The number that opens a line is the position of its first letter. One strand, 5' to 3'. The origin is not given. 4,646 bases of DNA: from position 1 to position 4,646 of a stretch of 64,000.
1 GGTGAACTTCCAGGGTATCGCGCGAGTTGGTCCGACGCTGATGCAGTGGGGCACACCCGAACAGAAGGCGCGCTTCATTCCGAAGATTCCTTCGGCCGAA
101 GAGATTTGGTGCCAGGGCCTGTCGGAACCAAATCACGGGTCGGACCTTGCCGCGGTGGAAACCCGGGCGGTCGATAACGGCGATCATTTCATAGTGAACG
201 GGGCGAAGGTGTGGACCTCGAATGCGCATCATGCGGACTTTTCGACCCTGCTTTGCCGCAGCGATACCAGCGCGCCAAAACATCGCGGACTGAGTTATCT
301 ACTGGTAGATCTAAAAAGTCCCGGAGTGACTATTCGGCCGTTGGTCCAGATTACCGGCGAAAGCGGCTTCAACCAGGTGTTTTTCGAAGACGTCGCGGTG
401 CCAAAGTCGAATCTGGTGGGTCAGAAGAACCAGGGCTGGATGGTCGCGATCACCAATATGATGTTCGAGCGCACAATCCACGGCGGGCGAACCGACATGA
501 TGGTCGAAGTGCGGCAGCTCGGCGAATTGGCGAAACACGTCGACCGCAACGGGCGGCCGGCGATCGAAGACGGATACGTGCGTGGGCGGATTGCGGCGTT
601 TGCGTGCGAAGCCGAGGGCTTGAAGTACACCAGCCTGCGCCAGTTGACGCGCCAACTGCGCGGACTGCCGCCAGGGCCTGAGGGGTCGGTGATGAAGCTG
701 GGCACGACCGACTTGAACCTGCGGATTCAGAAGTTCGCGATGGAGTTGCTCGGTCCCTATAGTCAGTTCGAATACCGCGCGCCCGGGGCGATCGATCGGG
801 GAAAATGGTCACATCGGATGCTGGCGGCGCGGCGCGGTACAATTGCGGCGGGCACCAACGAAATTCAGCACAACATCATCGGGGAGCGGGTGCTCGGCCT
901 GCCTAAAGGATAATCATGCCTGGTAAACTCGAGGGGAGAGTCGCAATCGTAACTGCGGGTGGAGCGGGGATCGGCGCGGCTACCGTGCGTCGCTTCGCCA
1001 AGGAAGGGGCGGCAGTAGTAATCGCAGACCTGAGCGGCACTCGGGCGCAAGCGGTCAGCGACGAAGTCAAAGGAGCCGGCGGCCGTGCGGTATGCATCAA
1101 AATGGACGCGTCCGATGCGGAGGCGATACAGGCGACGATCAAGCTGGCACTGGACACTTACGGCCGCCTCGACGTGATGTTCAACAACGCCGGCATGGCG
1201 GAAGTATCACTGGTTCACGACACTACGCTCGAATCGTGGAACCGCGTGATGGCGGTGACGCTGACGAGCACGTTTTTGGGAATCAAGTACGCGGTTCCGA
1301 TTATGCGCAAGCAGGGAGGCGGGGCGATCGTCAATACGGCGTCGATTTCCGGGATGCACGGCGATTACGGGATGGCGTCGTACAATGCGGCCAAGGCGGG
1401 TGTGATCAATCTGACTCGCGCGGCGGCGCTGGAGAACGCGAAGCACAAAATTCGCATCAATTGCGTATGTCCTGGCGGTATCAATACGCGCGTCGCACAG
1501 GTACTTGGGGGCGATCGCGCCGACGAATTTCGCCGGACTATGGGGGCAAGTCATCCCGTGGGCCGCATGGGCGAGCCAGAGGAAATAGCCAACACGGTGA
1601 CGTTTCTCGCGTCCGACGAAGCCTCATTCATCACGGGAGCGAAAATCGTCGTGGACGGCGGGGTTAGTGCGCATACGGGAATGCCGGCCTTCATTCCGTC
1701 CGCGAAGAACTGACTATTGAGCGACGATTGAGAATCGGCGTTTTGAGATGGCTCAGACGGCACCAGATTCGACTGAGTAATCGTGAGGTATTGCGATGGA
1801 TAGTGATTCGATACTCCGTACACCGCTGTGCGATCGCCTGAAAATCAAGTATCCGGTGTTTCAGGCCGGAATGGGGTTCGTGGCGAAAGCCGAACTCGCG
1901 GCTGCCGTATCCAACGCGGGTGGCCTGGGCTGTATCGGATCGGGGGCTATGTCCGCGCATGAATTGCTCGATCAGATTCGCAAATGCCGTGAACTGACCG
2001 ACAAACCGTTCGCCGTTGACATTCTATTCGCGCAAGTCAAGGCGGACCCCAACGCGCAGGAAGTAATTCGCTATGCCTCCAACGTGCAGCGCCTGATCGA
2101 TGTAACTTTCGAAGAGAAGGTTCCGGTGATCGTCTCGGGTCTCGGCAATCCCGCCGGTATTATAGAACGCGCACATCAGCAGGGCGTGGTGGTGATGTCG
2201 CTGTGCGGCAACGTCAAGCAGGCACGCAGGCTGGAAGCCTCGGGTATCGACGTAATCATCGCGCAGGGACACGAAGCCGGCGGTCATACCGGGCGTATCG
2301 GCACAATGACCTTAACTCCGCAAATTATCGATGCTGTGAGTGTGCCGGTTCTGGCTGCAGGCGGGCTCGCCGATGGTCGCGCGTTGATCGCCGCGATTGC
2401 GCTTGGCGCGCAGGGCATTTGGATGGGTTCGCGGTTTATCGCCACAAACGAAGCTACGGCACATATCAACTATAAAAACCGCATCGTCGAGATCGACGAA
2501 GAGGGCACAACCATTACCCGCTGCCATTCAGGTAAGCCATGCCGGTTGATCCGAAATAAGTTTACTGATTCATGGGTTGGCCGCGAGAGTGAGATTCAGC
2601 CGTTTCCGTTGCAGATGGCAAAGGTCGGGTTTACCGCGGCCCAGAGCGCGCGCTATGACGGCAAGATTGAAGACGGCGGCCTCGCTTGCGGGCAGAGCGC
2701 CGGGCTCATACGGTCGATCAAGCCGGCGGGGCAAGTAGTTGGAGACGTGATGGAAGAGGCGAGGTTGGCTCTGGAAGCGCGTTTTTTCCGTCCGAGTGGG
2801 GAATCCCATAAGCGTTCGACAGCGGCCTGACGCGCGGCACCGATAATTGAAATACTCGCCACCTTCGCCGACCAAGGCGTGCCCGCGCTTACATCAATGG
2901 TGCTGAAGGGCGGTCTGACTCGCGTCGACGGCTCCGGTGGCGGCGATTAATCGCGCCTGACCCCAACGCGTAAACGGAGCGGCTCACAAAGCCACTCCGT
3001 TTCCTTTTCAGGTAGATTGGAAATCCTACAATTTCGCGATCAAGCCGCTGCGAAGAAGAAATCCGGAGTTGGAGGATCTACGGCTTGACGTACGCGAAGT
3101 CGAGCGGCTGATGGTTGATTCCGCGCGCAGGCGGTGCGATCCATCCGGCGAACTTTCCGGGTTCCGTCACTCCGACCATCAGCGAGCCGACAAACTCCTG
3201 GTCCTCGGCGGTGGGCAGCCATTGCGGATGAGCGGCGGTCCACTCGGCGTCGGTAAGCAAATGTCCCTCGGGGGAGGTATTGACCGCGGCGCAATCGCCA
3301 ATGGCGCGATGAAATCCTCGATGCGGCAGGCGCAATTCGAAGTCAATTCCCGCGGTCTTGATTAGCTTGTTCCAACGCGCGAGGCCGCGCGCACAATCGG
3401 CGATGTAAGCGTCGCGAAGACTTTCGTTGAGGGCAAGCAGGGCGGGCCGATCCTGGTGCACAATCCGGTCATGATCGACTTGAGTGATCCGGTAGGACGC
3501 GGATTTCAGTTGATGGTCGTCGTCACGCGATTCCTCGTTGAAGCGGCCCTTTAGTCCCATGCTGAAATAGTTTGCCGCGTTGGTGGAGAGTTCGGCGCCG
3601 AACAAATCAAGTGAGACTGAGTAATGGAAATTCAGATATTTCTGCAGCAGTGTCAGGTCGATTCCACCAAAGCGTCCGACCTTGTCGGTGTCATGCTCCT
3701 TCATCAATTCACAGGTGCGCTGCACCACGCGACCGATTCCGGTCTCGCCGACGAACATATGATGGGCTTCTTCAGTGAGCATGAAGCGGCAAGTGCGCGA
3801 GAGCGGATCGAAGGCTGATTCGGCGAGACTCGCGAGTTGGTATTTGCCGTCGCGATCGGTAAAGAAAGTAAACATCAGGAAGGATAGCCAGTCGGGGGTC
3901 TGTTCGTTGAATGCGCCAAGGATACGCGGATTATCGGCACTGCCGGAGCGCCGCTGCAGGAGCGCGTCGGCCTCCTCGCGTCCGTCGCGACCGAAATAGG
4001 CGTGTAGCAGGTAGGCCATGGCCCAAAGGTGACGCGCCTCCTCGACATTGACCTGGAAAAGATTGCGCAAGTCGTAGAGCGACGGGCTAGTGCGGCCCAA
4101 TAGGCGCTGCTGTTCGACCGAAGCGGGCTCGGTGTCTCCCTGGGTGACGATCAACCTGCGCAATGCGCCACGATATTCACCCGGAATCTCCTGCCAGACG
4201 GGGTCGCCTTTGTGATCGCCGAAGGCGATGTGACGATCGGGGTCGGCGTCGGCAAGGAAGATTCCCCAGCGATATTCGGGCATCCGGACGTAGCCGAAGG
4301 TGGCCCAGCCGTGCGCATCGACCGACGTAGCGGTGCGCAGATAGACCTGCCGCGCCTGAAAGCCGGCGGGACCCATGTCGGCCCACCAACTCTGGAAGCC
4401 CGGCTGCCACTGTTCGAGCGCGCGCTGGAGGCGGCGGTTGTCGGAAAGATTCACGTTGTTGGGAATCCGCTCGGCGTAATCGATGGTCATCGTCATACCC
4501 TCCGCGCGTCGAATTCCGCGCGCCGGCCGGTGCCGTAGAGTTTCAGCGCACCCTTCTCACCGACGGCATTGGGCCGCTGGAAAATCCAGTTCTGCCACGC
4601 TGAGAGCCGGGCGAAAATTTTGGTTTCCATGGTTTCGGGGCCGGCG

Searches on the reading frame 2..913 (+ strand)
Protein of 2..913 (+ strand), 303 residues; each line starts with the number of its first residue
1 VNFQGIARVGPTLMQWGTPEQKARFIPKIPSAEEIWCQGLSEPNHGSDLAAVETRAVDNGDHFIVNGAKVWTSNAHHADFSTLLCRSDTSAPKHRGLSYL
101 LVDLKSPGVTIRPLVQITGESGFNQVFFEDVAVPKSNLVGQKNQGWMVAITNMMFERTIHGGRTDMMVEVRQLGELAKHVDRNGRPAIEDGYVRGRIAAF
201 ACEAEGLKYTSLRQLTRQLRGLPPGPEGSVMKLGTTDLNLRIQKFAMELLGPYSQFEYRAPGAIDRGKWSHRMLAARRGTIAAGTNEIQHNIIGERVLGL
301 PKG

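Call 65: search_protein_families(library=ncbifam, proteins=[window:2-913:+], max_evalue=1e-10)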
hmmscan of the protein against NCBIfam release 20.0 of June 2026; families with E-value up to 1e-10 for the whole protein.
window:2-913:+ (303 aa): 12 families
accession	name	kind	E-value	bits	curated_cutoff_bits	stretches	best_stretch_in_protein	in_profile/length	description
TIGR03204.1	pimC_large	equivalog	2.2e-65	221.1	623.85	1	5-300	92-395/395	pimeloyl-CoA dehydrogenase large subunit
NF045552.1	GlutCoADH_Des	equivalog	2.4e-28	99.4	470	1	12-155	98-242/387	glutaryl-CoA dehydrogenase Acd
NF042972.1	AcrlCoAredClosAcrC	equivalog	1.5e-26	92.9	640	1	12-254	96-341/378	acryloyl-CoA reductase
NF043006.1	CyhCrbnylCoADH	equivalog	1.6e-26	93.2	650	1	12-295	96-373/380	cyclohexane-1-carbonyl-CoA dehydrogenase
NF045652.1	ProlPCPDhRedW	equivalog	1.2e-25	90.1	650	1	13-159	95-242/376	L-prolyl-[peptidyl-carrier protein] dehydrogenase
TIGR03207.1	cyc_hxne_CoA_dh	equivalog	1.6e-22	79.7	575.35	1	10-244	90-327/372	cyclohexanecarboxyl-CoA dehydrogenase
NF008997.0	PRK12341.1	equivalog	1.7e-20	73.5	537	1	13-165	96-250/382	acyl-CoA dehydrogenase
NF058590.1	AcCoDHFadEBacil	equivalog_domain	6e-20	71.3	600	1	13-150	114-250/586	acyl-CoA dehydrogenase FadE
NF053553.1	prodigi_MBC_PigA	equivalog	1.2e-19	70.7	500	1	13-294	100-376/381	prodigiosin MBC biosynthesis dehydrogenase PigA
NF052270.1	Staph_DH_FadE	equivalog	2.7e-16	59.3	600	1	12-111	116-212/400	acyl-CoA dehydrogenase FadE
NF042439.1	SulpropCoADesulf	equivalog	2.5e-12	46.2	600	1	12-299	85-372/379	3-sulfinopropanoyl-CoA desulfinase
NF002885.1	PRK03354.1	equivalog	8e-12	44.9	540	1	12-159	95-241/378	crotonobetainyl-CoA dehydrogenase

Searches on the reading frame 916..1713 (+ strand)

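Call 65: search_protein_families(library=ncbifam, proteins=[window:916-1713:+], max_evalue=1e-10)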
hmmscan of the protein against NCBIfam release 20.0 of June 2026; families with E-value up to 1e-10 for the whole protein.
window:916-1713:+ (265 aa): 206 families (the best 25 are shown)
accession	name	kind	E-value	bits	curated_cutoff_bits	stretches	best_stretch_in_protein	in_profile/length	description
NF052558.1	MBtsdlDhBudC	equivalog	7.1e-79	264.9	270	1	6-258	2-249/250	meso-2,3-butanediol dehydrogenase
NF004791.0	PRK06138.1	equivalog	1e-77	260.8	312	1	4-252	2-251/252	SDR family oxidoreductase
NF004818.0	PRK06172.1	equivalog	1.3e-75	254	336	1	3-252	3-252/253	SDR family oxidoreductase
NF005559.1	PRK07231.1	subfamily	1.4e-73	247.4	215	1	4-251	1-248/249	glucose 1-dehydrogenase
NF004198.0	PRK05653.1-3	equivalog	6.8e-68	228.8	296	1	4-250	4-246/248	3-oxoacyl-ACP reductase FabG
NF053701.1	CsHdxCHCADhChcB2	equivalog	1.7e-67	227.5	350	1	5-252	1-244/245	cis-4-hydroxycyclohexanecarboxylate dehydrogenase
NF004713.0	PRK06057.1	equivalog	3.7e-67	226.5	404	1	3-253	5-252/257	3-oxoacyl-ACP reductase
NF006366.0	PRK08589.1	equivalog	4.3e-67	226.2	386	1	4-254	3-256/272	SDR family oxidoreductase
NF009093.0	PRK12429.1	subfamily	6.3e-66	222.3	258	1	4-251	2-257/259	3-hydroxybutyrate dehydrogenase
NF005681.0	PRK07478.1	subfamily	3.7e-65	219.8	267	1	4-253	3-252/254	SDR family oxidoreductase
NF009468.0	PRK12826.1-4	equivalog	3.7e-63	213.6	318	1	4-250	4-247/256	SDR family oxidoreductase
TIGR01830.1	3oxo_ACP_reduc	equivalog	1.3e-62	211.6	297.75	1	10-250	1-238/239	3-oxoacyl-[acyl-carrier-protein] reductase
NF004203.0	PRK05653.2-4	subfamily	1.3e-62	211.5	313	1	4-251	3-257/260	3-oxoacyl-ACP reductase FabG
NF052562.1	RADHDNL4305835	equivalog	6.9e-61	205.9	400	1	1-252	1-251/252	NADP-dependent (R)-specific alcohol dehydrogenase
NF009466.0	PRK12826.1-2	subfamily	8.6e-61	205.5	222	1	7-251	3-245/248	3-oxoacyl-ACP reductase FabG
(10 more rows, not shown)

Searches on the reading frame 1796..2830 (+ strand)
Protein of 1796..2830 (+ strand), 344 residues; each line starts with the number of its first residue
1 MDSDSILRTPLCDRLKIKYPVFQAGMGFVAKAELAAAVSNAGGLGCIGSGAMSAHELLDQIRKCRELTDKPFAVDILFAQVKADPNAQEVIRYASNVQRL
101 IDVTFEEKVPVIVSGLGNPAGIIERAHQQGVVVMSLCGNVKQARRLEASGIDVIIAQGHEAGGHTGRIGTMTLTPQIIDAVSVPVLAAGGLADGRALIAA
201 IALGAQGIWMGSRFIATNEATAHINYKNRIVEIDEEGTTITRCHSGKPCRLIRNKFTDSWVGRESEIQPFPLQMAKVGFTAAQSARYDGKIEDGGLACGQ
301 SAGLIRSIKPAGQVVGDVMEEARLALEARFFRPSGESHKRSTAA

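Call 65: search_protein_families(library=ncbifam, proteins=[window:1796-2830:+], max_evalue=1e-10)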
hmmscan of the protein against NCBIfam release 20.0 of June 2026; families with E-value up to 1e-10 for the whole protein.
window:1796-2830:+ (344 aa): 2 families
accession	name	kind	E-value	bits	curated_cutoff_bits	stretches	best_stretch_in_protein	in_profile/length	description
TIGR03151.1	enACPred_II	equivalog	1.3e-90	303.8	453.1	1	8-326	1-304/307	enoyl-[acyl-carrier-protein] reductase FabK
TIGR01302.1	IMP_dehydrog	equivalog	3.3e-11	42.7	481.5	0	4-76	20-90/450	IMP dehydrogenase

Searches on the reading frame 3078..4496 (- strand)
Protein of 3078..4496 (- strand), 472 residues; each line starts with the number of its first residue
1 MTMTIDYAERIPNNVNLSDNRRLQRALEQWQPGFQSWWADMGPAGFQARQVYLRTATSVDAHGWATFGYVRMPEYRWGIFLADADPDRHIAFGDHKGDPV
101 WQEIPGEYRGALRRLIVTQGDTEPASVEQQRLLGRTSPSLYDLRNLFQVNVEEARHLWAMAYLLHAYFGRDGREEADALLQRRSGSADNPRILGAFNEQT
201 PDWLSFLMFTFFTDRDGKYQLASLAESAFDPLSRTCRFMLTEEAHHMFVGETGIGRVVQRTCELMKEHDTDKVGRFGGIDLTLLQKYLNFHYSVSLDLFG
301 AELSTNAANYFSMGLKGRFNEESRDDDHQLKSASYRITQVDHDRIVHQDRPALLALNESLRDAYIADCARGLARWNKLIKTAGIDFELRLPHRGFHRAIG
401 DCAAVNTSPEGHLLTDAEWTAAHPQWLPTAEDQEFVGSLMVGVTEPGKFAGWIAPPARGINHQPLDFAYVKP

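Call 21: search_protein_families(library=pfam, proteins=[window:3078-4496:-], max_evalue=0.00001)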
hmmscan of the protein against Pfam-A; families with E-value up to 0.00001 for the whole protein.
window:3078-4496:- (472 aa): 0 families

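Call 64: search_protein_families(library=pfam, proteins=[window:3078-4496:-], max_evalue=1)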
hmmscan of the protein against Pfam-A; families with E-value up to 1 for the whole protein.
window:3078-4496:- (472 aa): 1 family
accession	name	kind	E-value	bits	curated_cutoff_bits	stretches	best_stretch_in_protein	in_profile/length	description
PF05138.18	PaaA_PaaC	-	3.2e-05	23.7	28.5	1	105-259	11-161/263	Phenylacetic acid catabolic protein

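Call 65: search_protein_families(library=ncbifam, proteins=[window:3078-4496:-], max_evalue=1e-10)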
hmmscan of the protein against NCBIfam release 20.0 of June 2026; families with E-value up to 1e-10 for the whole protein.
window:3078-4496:- (472 aa): 1 family
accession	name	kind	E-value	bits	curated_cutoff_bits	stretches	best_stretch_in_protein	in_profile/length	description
TIGR03225.1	benzo_boxB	equivalog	1e-247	822.5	499.1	1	5-471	1-470/471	benzoyl-CoA 2,3-epoxidase subunit BoxB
